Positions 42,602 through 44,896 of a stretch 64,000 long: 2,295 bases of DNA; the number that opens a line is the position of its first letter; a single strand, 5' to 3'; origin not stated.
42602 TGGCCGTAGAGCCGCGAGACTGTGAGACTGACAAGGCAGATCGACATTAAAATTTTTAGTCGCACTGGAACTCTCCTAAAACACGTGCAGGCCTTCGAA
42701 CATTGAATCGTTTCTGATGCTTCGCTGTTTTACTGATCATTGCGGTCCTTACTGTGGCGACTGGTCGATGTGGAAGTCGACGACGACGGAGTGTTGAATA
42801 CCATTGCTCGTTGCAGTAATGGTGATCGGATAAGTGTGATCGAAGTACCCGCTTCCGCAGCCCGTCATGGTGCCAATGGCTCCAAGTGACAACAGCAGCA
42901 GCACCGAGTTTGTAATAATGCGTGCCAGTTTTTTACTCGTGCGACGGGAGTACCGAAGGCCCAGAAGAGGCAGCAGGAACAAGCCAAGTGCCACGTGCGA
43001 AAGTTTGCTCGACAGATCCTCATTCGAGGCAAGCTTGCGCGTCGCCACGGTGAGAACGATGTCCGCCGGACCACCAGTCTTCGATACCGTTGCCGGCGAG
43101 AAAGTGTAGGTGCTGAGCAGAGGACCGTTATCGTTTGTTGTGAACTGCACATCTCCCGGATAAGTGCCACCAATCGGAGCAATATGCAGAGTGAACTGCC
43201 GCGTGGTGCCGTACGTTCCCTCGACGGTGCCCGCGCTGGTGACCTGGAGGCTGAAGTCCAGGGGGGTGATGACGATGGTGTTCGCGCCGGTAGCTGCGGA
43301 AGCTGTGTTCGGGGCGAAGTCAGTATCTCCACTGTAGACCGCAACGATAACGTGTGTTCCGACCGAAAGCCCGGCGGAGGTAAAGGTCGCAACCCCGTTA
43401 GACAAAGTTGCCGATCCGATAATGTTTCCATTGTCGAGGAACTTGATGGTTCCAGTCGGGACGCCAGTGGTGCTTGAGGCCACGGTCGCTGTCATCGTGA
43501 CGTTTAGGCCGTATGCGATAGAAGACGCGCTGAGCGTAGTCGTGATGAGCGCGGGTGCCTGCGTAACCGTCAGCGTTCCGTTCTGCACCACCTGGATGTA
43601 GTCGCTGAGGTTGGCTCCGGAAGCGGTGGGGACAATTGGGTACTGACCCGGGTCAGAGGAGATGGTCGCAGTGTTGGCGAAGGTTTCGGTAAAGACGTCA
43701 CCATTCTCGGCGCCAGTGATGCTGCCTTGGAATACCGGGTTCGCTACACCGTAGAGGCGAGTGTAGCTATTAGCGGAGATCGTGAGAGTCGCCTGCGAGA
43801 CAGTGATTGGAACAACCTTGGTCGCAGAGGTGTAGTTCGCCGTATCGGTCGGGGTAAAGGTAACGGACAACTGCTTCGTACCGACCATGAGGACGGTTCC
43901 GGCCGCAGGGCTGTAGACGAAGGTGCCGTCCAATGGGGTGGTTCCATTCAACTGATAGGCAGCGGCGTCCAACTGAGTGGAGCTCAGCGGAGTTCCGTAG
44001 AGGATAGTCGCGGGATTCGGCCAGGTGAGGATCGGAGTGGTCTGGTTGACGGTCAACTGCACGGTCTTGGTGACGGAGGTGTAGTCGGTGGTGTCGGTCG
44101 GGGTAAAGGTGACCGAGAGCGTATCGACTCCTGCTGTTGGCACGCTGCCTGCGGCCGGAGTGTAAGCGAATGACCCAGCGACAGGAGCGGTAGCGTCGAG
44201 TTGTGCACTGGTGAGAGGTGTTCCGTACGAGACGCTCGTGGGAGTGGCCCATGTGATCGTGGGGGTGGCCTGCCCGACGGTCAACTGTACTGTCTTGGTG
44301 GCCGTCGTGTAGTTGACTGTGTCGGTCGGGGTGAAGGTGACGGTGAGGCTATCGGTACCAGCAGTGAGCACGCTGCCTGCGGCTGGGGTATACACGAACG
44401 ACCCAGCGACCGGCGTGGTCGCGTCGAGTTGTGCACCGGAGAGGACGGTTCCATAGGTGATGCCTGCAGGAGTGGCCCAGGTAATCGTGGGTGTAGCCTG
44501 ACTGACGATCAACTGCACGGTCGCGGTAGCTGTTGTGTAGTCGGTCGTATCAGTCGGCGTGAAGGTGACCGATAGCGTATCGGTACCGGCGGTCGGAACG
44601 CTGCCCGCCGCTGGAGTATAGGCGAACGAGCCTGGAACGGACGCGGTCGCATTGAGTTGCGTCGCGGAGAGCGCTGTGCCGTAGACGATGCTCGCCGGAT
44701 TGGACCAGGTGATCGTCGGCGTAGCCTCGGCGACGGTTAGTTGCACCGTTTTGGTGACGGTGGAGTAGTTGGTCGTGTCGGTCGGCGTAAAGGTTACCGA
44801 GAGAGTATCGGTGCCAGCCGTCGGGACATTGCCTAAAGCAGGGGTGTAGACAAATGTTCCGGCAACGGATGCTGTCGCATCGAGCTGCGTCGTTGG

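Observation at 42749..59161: One ~16.4-kb adhesin-like coding unit (~5,470 codons) built from Ig-like domains, an FG-GAP propeller and MBG-type repeats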

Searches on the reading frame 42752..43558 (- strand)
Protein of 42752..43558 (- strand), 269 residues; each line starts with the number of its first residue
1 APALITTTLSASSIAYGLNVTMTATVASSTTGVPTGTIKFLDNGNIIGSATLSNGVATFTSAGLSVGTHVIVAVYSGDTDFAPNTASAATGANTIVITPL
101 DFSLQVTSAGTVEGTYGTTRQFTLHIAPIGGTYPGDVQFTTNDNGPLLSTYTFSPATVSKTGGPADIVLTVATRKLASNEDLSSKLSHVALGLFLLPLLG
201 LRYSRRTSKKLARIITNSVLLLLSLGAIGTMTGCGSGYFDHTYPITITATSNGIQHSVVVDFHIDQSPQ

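Call 25: search_protein_families(library=pfam, proteins=[window:42752-43558:-], max_evalue=1)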
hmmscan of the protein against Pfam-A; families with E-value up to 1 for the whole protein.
seq(269 aa): 1 family
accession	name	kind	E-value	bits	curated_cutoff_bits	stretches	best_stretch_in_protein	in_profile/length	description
PF16640.11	Big_3_5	-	9.8e-21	74.6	35.5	1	8-90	2-84/88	Bacterial Ig-like domain (group 3)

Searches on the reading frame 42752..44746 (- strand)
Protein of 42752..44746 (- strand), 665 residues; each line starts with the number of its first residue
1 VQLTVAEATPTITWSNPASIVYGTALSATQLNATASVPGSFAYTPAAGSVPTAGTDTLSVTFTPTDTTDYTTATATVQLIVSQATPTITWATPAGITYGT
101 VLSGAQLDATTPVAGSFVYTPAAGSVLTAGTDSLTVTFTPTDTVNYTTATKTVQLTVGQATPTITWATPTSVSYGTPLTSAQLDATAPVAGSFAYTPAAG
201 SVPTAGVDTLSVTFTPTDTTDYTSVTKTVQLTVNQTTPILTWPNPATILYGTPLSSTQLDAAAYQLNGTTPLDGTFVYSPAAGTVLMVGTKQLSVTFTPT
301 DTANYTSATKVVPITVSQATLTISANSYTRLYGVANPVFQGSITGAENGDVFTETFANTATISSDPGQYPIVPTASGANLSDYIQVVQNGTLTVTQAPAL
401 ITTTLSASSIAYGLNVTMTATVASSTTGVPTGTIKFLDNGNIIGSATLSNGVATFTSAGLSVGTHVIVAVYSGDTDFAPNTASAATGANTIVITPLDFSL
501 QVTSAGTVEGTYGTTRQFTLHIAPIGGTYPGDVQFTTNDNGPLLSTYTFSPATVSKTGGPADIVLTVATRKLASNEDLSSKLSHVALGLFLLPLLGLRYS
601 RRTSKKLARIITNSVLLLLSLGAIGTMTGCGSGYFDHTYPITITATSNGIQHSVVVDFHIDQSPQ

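Call 5: search_protein_families(library=pfam, proteins=[window:42752-44746:-], max_evalue=0.01)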
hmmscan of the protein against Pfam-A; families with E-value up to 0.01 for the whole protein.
window:42752-44746:- (665 aa): 10 families
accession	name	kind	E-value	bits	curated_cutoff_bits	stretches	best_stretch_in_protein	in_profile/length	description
PF24507.1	Ig_CFAP65_4th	-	1.1e-20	74.2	27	2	262-312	12-61/76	CFAP65, fourth Ig-like domain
PF16640.11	Big_3_5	-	8.8e-20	71.5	35.5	1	404-486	2-84/88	Bacterial Ig-like domain (group 3)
PF18676.6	MBG_2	-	2.7e-11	44.3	25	1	321-393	1-72/72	MBG domain (YGX type)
PF22544.2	HYDIN_VesB_CFA65-like_Ig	-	4.8e-10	40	25.5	0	264-325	37-99/100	HYDIN/CFA65/VesB-like, Ig-like domain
PF22065.2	Cep192_D7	-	8.2e-10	39.1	27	0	275-306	66-97/125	Cep192 domain 7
PF15780.11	ASH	-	2e-09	38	27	0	191-236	51-93/98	Abnormal spindle-like microcephaly-assoc'd, ASPM-SPD-2-Hydin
PF22067.2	Cep192_D3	-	0.00019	21.9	27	0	37-75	42-80/99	Cep192 domain 3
PF25249.1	Ig_CFAP65_7th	-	0.00019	21.6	28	0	263-314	35-86/120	CFAP65, seventh Ig-like domain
PF24291.1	Ig_CFAP65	-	0.0003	21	27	0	281-325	69-113/121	Cilia- and flagella-associated protein 65-like, Ig-like domain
PF21380.2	Nrd1-Seb1_dom2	-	0.0017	18.7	27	0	295-315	2-22/57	Nrd1/Seb1, domain 2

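Call 10: search_protein_families(library=ncbifam, proteins=[window:42752-44746:-], max_evalue=0.01)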
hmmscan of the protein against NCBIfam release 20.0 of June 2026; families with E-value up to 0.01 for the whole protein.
window:42752-44746:- (665 aa): 0 families
